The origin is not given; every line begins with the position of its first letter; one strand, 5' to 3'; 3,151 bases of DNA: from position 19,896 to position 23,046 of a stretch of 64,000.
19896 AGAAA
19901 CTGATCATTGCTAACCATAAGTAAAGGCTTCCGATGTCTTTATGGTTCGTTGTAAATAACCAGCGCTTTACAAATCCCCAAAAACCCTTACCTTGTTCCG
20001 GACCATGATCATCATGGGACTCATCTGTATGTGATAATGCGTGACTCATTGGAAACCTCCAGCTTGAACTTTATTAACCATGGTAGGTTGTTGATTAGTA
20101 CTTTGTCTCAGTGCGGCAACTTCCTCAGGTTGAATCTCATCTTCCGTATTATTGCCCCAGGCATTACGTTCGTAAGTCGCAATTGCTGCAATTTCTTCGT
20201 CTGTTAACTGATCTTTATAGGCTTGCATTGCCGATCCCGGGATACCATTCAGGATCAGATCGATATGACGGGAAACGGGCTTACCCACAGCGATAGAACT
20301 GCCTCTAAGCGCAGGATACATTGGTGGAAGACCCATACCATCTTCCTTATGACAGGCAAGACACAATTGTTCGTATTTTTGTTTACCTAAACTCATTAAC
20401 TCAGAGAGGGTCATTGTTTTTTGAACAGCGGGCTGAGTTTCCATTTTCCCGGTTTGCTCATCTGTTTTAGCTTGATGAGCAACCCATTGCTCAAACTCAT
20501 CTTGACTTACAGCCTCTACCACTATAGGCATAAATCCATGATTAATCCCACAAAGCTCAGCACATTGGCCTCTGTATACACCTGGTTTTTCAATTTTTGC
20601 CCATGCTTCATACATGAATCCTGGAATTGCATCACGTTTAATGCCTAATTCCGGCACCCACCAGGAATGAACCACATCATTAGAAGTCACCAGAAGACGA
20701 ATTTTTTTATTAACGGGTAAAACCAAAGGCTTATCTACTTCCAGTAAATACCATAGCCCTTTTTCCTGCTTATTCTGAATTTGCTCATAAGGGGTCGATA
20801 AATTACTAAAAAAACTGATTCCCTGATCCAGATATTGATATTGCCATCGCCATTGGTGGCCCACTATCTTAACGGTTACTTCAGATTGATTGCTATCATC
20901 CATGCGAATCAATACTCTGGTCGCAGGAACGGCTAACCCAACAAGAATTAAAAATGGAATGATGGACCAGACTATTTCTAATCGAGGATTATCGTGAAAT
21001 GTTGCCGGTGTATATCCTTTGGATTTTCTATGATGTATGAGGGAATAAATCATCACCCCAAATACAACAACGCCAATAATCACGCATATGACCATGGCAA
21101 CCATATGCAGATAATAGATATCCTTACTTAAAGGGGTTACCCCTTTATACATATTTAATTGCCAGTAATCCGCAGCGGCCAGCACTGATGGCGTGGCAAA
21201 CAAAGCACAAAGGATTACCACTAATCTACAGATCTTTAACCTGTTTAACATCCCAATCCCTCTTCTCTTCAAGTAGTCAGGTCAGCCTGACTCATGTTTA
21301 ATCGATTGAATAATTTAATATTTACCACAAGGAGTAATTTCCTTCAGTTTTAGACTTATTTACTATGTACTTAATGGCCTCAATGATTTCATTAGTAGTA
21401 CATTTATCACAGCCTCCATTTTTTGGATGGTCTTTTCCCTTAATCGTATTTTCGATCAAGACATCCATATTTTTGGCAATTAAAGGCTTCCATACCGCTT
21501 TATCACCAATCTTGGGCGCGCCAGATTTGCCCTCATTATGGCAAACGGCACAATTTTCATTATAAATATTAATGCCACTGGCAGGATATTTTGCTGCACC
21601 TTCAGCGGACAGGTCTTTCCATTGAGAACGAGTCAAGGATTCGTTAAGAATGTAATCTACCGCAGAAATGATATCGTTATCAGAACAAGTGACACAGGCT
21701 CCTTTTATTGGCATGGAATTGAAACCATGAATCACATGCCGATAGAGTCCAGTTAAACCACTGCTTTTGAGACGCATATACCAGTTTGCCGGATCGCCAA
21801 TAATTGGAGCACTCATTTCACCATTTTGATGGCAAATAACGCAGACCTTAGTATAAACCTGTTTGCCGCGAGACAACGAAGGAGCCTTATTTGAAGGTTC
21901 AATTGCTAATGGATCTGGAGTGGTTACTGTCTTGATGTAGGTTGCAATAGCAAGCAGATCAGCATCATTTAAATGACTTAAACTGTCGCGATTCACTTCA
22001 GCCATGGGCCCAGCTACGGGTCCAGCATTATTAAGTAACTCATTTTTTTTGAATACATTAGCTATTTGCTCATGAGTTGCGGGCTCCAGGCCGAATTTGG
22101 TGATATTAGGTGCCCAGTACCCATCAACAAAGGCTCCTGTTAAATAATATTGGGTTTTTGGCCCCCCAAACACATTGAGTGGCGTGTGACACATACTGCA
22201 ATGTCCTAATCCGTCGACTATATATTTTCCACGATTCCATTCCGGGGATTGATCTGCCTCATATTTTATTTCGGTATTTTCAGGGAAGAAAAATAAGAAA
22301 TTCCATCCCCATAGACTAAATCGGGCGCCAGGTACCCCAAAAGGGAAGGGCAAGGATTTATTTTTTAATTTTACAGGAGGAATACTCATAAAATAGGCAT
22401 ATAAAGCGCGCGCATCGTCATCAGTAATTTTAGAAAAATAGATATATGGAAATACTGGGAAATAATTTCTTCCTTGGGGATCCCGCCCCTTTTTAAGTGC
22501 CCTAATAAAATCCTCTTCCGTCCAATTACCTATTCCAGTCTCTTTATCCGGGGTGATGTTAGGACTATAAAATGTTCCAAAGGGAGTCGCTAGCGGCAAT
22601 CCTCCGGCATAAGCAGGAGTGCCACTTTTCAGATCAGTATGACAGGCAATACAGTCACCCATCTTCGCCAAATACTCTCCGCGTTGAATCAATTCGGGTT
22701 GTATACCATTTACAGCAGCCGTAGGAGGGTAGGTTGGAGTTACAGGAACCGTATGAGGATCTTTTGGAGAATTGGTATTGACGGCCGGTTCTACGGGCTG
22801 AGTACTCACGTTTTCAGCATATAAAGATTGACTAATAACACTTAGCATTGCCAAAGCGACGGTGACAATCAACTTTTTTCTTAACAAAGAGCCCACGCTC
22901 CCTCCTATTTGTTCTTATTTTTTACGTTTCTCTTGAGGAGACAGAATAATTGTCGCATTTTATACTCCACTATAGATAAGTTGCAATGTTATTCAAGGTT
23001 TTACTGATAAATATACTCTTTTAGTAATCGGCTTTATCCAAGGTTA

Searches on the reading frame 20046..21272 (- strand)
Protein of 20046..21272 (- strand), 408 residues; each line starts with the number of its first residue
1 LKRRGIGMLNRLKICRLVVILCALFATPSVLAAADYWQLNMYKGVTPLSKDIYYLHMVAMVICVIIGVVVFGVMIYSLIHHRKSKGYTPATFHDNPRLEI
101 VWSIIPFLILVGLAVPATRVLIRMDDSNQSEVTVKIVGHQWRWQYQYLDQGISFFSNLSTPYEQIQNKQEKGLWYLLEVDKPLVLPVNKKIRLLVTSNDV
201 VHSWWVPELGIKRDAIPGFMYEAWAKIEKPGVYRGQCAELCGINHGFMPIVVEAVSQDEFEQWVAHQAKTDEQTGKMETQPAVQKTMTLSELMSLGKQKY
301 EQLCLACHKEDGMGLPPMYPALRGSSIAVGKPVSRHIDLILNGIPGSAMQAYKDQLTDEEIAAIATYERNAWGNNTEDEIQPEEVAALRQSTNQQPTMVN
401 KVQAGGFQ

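Call 48: search_protein_families(library=pfam, proteins=[window:20046-21272:-], max_evalue=0.0001)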
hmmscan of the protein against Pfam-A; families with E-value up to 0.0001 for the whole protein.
window:20046-21272:- (408 aa): 4 families
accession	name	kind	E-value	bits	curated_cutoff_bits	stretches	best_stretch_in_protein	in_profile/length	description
PF00116.26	COX2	-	1.1e-40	138.6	22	1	133-255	2-120/120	Cytochrome C oxidase subunit II, periplasmic domain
PF02790.20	COX2_TM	-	6.8e-15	55.4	22.8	1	36-118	3-86/88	Cytochrome C oxidase subunit II, transmembrane domain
PF13442.11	Cytochrome_CBB3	-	9.2e-11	42.4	27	1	295-367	5-67/68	Cytochrome C oxidase, cbb3-type, subunit III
PF00034.26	Cytochrom_C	-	2.5e-07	32.4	21.3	1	295-367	3-85/90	Cytochrome c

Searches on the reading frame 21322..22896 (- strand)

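Call 48: search_protein_families(library=pfam, proteins=[window:21322-22896:-], max_evalue=0.0001)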
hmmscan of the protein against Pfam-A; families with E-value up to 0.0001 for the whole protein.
window:21322-22896:- (524 aa): 3 families
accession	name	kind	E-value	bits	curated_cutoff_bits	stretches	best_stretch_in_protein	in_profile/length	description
PF13442.11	Cytochrome_CBB3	-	3.7e-29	101.3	27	2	341-416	3-68/68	Cytochrome C oxidase, cbb3-type, subunit III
PF00034.26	Cytochrom_C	-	1.2e-22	81.5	21.3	0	71-171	2-88/90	Cytochrome c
PF22113.1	Mtrc-MtrF_II-IV_dom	-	5.5e-08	33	30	0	349-461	28-96/176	Outer membrane cytochrome MtrC/MtrF-like, domains II/IV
